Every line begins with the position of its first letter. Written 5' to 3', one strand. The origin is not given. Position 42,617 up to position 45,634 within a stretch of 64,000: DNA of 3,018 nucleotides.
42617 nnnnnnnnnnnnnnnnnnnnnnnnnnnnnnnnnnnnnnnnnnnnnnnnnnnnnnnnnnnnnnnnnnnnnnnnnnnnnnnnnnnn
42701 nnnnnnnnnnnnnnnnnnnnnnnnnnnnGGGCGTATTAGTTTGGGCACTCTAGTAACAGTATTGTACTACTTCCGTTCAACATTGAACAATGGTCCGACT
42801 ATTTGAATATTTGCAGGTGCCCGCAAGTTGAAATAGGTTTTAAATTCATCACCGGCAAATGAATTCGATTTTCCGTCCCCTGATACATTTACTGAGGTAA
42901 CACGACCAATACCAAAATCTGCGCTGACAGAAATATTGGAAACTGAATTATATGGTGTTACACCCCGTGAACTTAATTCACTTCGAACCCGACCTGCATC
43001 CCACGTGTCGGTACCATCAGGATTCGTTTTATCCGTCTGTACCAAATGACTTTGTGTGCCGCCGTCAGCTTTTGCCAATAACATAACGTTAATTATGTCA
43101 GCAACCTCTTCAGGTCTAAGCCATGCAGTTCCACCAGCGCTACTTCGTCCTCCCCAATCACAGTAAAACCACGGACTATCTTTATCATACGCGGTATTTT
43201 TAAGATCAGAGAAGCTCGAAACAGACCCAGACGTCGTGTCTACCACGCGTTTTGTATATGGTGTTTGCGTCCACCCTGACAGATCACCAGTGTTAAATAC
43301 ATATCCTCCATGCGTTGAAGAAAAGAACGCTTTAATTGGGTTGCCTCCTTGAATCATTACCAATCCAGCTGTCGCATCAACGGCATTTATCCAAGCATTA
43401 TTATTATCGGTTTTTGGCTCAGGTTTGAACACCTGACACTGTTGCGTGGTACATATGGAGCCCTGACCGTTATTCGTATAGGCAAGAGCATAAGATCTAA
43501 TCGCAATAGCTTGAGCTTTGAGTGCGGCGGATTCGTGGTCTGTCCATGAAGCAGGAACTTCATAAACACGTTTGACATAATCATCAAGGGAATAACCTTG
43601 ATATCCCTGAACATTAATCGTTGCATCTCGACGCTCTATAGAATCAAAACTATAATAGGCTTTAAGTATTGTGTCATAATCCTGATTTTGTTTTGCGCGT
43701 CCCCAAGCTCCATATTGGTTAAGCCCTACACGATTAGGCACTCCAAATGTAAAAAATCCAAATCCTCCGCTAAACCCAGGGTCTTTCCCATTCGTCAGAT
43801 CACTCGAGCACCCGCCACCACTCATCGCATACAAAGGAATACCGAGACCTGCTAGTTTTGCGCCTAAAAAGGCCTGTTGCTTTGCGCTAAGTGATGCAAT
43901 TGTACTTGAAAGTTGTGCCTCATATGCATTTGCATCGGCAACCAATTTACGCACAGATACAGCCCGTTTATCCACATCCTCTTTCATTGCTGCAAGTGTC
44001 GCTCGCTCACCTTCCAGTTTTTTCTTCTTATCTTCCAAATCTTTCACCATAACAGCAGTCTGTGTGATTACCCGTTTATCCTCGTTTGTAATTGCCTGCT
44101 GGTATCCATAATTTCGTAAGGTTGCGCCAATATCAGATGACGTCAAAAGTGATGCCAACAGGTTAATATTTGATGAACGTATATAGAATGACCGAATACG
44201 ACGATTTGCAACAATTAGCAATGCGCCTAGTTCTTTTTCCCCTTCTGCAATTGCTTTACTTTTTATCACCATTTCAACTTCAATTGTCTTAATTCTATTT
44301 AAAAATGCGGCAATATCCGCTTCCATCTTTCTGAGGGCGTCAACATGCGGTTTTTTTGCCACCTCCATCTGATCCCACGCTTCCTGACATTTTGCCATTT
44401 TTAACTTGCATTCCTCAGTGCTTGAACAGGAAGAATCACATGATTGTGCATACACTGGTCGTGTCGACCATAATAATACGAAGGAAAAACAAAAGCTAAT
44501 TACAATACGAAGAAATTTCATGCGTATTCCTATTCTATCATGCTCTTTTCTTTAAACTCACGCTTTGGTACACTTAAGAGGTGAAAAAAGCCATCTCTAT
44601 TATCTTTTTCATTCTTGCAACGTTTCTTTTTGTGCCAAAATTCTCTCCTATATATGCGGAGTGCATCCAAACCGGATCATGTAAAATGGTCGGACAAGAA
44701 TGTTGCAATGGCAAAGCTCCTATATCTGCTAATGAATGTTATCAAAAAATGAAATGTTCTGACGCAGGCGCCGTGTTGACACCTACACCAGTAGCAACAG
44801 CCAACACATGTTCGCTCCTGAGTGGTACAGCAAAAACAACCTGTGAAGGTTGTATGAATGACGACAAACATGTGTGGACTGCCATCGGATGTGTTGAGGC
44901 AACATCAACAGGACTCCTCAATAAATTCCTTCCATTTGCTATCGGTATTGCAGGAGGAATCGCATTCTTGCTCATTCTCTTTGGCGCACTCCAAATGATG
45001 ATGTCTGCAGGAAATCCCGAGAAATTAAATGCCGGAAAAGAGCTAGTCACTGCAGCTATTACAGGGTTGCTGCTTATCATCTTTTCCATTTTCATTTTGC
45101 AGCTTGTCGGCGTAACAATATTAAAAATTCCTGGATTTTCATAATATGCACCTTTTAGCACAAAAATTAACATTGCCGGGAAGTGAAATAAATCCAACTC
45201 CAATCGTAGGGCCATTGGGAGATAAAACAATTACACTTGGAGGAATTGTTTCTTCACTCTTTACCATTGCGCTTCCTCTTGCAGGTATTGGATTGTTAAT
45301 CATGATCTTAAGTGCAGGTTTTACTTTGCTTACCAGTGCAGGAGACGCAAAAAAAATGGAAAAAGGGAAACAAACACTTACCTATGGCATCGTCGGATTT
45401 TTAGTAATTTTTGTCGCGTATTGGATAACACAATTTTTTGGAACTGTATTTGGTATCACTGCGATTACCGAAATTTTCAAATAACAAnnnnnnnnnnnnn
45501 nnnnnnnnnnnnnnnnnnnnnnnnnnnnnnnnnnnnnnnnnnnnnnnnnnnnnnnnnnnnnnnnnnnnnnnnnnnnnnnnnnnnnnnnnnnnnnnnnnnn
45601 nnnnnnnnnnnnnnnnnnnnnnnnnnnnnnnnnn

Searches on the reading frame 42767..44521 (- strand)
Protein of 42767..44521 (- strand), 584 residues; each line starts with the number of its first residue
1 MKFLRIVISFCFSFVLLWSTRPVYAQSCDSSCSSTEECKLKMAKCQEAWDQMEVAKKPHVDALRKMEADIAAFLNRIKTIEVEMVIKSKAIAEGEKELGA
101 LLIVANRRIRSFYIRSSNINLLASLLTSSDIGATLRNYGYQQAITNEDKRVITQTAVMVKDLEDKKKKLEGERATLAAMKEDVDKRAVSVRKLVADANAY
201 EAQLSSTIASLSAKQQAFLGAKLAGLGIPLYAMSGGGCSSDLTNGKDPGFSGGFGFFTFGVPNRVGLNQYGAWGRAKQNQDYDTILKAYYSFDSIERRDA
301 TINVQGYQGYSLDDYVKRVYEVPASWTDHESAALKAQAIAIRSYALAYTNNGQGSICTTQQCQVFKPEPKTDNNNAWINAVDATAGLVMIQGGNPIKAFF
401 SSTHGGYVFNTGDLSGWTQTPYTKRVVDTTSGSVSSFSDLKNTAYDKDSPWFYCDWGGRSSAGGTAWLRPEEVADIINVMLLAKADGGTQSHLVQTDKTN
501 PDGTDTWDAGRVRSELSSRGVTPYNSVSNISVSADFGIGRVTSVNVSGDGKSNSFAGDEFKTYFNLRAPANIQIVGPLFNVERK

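Call 7: search_protein_families(library=pfam, max_evalue=0.01, proteins=[window:42767-44521:-])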
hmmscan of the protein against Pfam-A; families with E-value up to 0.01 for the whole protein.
window:42767-44521:- (584 aa): 1 family
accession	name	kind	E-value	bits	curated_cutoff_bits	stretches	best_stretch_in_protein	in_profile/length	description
PF08486.15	SpoIID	-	2.7e-14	54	23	1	310-389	11-95/97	Stage II sporulation protein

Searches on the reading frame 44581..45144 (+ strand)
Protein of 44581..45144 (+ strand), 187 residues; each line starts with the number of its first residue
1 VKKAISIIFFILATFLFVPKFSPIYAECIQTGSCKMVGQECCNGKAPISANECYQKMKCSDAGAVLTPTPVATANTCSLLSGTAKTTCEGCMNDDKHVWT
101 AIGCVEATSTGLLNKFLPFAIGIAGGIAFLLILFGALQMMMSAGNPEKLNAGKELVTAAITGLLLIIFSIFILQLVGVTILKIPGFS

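Call 3: search_protein_families(library=pfam, max_evalue=0.1, proteins=[window:44581-45144:+])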
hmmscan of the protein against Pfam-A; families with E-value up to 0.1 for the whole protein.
window:44581-45144:+ (187 aa): 4 families
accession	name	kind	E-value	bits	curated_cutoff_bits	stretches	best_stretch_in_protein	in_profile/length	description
PF18895.5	T4SS_pilin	-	1.4e-07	32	26.6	1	108-175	4-70/71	Type IV secretion system pilin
PF05987.18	DUF898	-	0.052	13.1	28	1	60-179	128-248/336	Bacterial protein of unknown function (DUF898)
PF01036.24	Bac_rhodopsin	-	0.077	12.9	24.6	1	98-171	110-179/224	Bacteriorhodopsin-like protein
PF09933.14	DUF2165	-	0.084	13.3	24.9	0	119-173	65-120/157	Predicted small integral membrane protein (DUF2165)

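Call 4: search_protein_families(library=ncbifam, max_evalue=0.1, proteins=[window:44581-45144:+])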
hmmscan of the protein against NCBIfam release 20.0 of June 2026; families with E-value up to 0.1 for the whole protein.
window:44581-45144:+ (187 aa): 0 families

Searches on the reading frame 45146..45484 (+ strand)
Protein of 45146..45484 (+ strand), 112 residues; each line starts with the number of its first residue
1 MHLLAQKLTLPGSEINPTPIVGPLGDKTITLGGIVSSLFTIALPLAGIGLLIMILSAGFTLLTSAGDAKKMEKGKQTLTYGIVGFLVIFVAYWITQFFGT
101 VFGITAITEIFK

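Call 3: search_protein_families(library=pfam, max_evalue=0.1, proteins=[window:45146-45484:+])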
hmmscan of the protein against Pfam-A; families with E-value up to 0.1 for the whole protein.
window:45146-45484:+ (112 aa): 3 families
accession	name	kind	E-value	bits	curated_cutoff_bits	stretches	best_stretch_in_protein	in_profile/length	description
PF18895.5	T4SS_pilin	-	1.4e-09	38.3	26.6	1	30-98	4-71/71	Type IV secretion system pilin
PF25147.1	Ribophorin_II_C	-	0.024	15.7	27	1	34-102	11-74/99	Ribophorin_II, C-terminal domain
PF04515.18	Choline_transpo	-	0.043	13.5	26.9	1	47-106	258-314/326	Plasma-membrane choline transporter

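Call 4: search_protein_families(library=ncbifam, max_evalue=0.1, proteins=[window:45146-45484:+])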
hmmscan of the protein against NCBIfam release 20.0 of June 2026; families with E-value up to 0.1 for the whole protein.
window:45146-45484:+ (112 aa): 2 families
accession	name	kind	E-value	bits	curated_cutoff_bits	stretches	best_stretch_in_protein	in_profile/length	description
NF045849.1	ICE_MMCAP2_0565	equivalog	8.4e-08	31.8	40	1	26-97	4-75/80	Mbov_0395 family pilin-like conjugal transfer protein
NF045951.1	MAG0110_fam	subfamily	0.014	14.7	98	1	37-101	13-77/237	MAG0110 family membrane protein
